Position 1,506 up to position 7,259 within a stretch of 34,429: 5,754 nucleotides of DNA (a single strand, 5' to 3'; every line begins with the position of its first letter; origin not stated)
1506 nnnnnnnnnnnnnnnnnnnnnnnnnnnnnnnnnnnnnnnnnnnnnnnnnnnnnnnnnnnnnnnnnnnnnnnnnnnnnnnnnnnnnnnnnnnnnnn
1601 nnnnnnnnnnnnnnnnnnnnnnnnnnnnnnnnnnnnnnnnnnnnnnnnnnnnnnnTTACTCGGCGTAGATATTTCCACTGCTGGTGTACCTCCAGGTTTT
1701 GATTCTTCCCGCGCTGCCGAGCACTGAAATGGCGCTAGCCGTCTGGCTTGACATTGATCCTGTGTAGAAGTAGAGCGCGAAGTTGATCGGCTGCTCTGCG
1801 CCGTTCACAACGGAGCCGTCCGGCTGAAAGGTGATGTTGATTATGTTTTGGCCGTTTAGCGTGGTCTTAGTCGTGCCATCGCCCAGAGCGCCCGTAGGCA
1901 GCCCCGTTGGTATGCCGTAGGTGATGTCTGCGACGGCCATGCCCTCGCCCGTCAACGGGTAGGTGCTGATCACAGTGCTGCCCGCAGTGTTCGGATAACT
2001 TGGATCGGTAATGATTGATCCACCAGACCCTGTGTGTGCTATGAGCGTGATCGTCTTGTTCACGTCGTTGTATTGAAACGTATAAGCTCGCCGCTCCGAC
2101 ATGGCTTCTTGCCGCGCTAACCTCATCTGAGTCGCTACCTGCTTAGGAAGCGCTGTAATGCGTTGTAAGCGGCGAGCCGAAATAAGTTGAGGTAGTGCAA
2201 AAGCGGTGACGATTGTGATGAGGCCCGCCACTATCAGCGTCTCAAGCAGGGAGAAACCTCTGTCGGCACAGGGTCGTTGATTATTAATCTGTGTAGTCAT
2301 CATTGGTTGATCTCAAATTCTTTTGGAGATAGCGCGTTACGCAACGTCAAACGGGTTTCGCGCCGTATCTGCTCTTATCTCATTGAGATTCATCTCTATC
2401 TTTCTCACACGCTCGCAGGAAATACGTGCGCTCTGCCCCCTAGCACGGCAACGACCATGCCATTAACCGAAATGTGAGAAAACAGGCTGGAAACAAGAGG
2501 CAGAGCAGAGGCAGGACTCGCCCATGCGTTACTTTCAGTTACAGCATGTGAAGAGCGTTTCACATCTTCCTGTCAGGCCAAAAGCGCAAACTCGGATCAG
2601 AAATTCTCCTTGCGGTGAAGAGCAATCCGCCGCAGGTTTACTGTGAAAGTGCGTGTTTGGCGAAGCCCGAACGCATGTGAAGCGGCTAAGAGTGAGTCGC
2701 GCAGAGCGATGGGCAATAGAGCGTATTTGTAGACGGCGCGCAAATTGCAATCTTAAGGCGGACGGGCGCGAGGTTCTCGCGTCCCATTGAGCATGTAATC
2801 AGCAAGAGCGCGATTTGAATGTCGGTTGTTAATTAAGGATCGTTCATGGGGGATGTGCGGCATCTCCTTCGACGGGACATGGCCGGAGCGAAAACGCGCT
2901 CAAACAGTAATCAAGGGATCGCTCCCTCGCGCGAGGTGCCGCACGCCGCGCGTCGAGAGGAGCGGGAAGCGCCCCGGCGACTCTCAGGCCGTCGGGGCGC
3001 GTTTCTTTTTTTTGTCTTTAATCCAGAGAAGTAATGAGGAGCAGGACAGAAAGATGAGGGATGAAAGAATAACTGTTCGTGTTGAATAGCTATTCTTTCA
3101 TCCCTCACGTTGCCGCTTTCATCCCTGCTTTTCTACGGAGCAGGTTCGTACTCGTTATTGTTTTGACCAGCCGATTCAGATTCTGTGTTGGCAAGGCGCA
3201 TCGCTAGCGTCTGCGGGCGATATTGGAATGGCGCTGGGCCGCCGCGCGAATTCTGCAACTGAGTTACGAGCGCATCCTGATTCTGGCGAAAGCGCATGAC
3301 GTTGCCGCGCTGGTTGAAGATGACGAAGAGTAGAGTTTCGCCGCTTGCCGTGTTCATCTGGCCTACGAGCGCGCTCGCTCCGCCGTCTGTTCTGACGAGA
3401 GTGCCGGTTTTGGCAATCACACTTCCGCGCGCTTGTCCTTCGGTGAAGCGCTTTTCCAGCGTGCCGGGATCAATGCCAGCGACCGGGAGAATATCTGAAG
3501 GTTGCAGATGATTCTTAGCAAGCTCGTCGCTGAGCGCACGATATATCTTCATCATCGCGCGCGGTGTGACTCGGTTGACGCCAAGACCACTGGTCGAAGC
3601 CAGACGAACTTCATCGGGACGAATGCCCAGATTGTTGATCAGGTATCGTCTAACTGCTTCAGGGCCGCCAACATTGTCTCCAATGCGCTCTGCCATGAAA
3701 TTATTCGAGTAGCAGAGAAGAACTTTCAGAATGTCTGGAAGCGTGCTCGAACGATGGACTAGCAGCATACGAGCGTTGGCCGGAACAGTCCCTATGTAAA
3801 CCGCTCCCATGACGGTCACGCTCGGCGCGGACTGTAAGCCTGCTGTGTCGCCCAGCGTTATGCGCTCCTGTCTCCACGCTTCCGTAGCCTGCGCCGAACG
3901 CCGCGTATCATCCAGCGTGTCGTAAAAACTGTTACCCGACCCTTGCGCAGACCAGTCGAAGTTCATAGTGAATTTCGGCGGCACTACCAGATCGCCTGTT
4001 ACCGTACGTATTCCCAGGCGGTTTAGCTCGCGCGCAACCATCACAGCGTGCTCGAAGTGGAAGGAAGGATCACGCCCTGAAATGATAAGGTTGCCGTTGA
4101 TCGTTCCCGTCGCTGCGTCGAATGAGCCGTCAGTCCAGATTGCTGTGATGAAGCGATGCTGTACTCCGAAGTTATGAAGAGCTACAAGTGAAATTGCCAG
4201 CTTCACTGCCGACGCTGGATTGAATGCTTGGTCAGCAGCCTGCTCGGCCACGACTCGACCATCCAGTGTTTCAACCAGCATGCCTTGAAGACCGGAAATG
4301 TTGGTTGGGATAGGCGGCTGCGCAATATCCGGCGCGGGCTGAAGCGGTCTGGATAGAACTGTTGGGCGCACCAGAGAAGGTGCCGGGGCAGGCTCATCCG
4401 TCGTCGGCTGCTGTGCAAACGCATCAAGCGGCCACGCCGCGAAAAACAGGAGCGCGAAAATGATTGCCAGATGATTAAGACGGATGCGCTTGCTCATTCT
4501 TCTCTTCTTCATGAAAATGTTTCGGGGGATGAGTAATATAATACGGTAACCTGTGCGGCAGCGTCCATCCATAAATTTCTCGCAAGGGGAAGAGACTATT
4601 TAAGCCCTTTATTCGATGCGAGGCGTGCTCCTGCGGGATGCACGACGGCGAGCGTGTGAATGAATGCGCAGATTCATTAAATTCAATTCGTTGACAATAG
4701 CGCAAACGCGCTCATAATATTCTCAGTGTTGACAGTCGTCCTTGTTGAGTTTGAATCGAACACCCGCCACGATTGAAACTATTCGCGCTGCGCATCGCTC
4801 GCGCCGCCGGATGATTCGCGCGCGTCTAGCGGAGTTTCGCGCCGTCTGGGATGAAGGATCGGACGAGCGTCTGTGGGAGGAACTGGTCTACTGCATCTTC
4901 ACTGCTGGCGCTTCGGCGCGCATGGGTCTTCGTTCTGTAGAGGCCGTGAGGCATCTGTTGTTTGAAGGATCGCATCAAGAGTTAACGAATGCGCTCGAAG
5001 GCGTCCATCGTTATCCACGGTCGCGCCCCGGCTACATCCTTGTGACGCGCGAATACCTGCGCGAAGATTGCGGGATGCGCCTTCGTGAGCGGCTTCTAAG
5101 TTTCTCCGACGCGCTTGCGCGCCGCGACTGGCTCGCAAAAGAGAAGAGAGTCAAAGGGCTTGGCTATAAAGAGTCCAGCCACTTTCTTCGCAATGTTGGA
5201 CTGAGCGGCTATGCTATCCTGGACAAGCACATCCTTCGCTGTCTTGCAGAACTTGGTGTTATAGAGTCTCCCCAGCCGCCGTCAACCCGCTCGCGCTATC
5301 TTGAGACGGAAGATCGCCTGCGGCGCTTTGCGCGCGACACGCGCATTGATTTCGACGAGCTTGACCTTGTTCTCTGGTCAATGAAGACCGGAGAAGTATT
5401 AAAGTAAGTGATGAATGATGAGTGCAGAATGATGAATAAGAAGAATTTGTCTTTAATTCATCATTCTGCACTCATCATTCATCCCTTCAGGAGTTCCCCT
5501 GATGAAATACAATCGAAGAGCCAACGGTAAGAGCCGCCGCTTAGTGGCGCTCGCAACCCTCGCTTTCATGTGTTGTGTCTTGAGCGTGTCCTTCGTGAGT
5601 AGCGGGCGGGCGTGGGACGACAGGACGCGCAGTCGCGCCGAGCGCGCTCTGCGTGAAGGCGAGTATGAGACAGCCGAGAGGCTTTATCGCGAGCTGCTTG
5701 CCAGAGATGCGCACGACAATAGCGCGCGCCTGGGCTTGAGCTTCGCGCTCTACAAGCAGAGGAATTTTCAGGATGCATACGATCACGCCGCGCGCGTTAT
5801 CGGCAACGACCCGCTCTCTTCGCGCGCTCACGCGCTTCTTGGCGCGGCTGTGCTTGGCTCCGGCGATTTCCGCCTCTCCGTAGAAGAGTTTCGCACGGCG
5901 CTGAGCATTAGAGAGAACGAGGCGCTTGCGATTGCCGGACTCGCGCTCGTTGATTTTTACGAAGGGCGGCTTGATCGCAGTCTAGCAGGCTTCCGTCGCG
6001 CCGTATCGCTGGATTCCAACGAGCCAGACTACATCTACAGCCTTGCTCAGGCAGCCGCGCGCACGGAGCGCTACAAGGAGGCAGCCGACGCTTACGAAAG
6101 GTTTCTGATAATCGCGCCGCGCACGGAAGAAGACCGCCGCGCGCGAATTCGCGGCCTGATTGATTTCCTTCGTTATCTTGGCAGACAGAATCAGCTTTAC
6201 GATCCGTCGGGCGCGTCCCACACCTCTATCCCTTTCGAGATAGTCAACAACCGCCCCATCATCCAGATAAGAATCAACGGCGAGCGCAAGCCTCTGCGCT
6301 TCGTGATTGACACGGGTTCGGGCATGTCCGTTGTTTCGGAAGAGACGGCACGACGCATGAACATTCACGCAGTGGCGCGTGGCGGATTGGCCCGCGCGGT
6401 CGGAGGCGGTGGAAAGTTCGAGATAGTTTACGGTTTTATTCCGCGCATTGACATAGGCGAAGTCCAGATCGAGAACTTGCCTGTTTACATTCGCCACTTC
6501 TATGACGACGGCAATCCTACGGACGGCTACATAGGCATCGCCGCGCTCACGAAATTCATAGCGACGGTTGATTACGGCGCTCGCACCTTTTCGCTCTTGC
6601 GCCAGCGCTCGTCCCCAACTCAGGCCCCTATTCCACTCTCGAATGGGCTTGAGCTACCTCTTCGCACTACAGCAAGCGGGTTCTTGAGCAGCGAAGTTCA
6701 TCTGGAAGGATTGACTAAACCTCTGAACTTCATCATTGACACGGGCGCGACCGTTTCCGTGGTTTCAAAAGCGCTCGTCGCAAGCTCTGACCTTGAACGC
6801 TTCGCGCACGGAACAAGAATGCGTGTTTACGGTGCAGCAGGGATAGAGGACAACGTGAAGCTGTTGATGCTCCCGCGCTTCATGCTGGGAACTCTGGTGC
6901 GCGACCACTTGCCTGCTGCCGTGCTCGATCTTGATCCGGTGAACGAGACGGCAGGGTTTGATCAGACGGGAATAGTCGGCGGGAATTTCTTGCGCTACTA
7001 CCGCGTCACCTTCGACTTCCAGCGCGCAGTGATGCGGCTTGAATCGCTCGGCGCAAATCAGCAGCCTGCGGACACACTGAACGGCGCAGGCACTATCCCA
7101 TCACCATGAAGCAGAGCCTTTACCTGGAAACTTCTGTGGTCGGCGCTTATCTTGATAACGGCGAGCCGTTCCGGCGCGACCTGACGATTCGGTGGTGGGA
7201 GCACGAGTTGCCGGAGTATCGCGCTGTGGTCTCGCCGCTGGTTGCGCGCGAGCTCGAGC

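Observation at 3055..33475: Intergenic gaps punctuated by long hairpins whose arms are tandem ~7-nt units; same architecture, different unit sequence at each locus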

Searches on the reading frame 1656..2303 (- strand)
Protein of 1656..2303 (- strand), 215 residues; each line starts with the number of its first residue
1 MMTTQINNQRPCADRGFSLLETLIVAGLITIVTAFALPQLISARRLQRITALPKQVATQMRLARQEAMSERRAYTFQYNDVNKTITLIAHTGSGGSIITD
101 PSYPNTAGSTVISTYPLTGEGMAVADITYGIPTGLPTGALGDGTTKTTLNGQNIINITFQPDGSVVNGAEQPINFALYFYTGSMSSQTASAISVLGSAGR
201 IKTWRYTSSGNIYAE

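Call 6: search_protein_families(library=pfam, proteins=[window:1656-2303:-])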
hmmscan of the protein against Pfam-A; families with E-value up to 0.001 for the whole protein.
window:1656-2303:- (215 aa): 2 families
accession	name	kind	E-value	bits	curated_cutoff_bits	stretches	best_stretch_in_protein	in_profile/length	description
PF12019.13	GspH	-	0.00032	21.6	21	0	55-176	4-90/108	Type II transport protein GspH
PF07963.17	N_methyl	-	0.00038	20.3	21.2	1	14-37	4-27/27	Prokaryotic N-terminal methylation motif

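Call 71: find_encoding_contigs(protein=window:1656-2303:-, flank=10000, max_places=3)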
Protein window:1656-2303:- (215 aa): 1 contig read that carries it; 1 place shown.
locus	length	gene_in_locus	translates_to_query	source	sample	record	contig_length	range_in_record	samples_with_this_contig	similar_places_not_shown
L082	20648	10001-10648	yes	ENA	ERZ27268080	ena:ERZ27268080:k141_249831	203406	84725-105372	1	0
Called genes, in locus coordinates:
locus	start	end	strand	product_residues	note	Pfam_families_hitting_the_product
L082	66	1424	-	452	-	PF01979:Amidohydro_1, PF07969:Amidohydro_3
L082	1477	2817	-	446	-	PF05977:MFS_3, PF07690:MFS_1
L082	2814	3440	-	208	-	PF01464:SLT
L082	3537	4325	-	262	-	-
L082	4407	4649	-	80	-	-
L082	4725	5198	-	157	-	PF01850:PIN (weak)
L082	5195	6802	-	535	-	PF00515:TPR_1 (faint), PF07719:TPR_2 (faint), PF13432:TPR_16 (weak), PF14559:TPR_19, PF13650:Asp_protease_2, PF13975:gag-asp_proteas, PF13650:Asp_protease_2, PF13975:gag-asp_proteas, +5 more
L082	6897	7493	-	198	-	PF22175:Ogg-HhH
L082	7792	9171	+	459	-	PF02113:Peptidase_S13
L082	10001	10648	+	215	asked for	-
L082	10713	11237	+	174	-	-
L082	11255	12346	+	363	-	PF07963:N_methyl (weak)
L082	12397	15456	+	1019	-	-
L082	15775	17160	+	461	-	PF00072:Response_reg, PF00158:Sigma54_activat, PF01078:Mg_chelatase (faint), PF14532:Sigma54_activ_2, PF07728:AAA_5, PF25601:AAA_lid_14, PF02954:HTH_8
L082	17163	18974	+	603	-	PF03023:MurJ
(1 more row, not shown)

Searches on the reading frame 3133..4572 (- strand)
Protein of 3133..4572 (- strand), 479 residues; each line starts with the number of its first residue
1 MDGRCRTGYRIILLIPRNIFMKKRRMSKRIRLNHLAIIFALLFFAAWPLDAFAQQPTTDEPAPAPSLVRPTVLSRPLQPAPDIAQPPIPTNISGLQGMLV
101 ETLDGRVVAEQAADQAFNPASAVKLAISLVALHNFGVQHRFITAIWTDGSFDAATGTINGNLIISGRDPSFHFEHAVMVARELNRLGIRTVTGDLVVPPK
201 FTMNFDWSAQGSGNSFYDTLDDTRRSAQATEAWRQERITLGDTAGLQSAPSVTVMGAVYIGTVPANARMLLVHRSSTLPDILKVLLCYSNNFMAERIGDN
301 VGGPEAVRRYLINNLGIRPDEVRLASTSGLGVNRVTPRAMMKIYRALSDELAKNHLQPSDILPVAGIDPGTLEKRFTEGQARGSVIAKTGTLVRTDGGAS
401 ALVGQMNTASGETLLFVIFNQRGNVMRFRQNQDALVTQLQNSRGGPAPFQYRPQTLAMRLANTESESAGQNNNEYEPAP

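Call 6: search_protein_families(library=pfam, proteins=[window:3133-4572:-])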
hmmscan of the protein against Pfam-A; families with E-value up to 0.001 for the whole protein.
window:3133-4572:- (479 aa): 1 family
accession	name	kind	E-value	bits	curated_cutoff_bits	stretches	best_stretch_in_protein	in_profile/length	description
PF02113.21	Peptidase_S13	-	5.7e-49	167.5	22.8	2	252-437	248-439/444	D-Ala-D-Ala carboxypeptidase 3 (S13) family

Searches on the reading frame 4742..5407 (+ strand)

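Call 6: search_protein_families(library=pfam, proteins=[window:4742-5407:+])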
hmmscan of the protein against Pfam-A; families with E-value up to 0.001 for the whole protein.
window:4742-5407:+ (221 aa): 2 families
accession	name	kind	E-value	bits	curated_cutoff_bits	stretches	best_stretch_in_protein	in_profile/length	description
PF22175.2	Ogg-HhH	-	8.1e-48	162.7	27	1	26-201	2-172/173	8-oxoguanine DNA glycosylase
PF21790.3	OGG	-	0.00085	19.5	27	0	129-211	109-200/201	Putative 8-oxoguanine DNA glycosylase OGG-like protein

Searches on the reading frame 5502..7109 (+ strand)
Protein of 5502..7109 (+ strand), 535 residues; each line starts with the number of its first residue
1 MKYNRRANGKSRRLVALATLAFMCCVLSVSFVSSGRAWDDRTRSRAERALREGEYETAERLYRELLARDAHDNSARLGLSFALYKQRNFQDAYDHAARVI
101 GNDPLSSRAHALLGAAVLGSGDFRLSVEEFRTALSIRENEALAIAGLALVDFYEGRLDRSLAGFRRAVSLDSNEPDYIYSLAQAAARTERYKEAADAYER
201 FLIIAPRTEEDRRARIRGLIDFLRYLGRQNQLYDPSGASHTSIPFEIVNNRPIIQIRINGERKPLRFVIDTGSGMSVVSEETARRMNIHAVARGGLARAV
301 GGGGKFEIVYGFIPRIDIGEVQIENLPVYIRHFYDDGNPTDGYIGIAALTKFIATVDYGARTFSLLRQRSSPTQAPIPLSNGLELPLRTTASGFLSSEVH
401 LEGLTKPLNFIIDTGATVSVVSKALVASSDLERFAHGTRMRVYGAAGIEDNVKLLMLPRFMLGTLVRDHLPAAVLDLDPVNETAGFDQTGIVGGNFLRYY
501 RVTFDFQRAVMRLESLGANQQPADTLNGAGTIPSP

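Call 6: search_protein_families(library=pfam, proteins=[window:5502-7109:+])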
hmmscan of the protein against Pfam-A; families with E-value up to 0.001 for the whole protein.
window:5502-7109:+ (535 aa): 16 families
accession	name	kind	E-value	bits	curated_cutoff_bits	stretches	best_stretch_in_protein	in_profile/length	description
PF13650.11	Asp_protease_2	-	2.4e-25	89.5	24.3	2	254-346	1-88/90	Aspartyl protease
PF13975.11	gag-asp_proteas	-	5.9e-21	75.3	28.2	2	254-331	1-76/92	gag-polyprotein putative aspartyl protease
PF07719.23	TPR_2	-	1.5e-12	47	27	0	176-207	2-33/34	Tetratricopeptide repeat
PF13432.12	TPR_16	-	2.6e-12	47.4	32.7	2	45-104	3-62/65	Tetratricopeptide repeat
PF14559.12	TPR_19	-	3.7e-09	37.2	25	1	49-114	1-66/68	Tetratricopeptide repeat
PF13424.12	TPR_12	-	1.3e-07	32.1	30.1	0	87-138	24-76/77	Tetratricopeptide repeat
PF00077.25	RVP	-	2.7e-07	31.3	20.7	0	249-282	2-33/101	Retroviral aspartyl protease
PF12895.13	ANAPC3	-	4.7e-07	30.4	27.2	0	53-115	3-64/82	Anaphase-promoting complex, cyclosome, subunit 3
PF24575.1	TPR_Slam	-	1.6e-06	28.9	35.2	1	44-94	52-102/104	Surface lipoprotein assembly modifier, N-terminal TPR repeats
PF13428.12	TPR_14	-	3.1e-06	27.8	23.5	0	43-79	5-41/44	Tetratricopeptide repeat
PF00515.34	TPR_1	-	4.5e-06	26.7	27.8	0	179-200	5-26/34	Tetratricopeptide repeat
PF13181.12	TPR_8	-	4.8e-05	23.6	25.7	0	177-205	3-31/34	Tetratricopeptide repeat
PF13414.12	TPR_11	-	0.00012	22.2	26.8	0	151-184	4-37/42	TPR repeat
PF23914.1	TPR_CcmH_CycH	-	0.00047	20.5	42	0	131-197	40-106/158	Cytochrome c-type biogenesis protein H TPR domain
PF09668.16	Asp_protease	-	0.00051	20.6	26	0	254-355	12-107/109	Aspartyl protease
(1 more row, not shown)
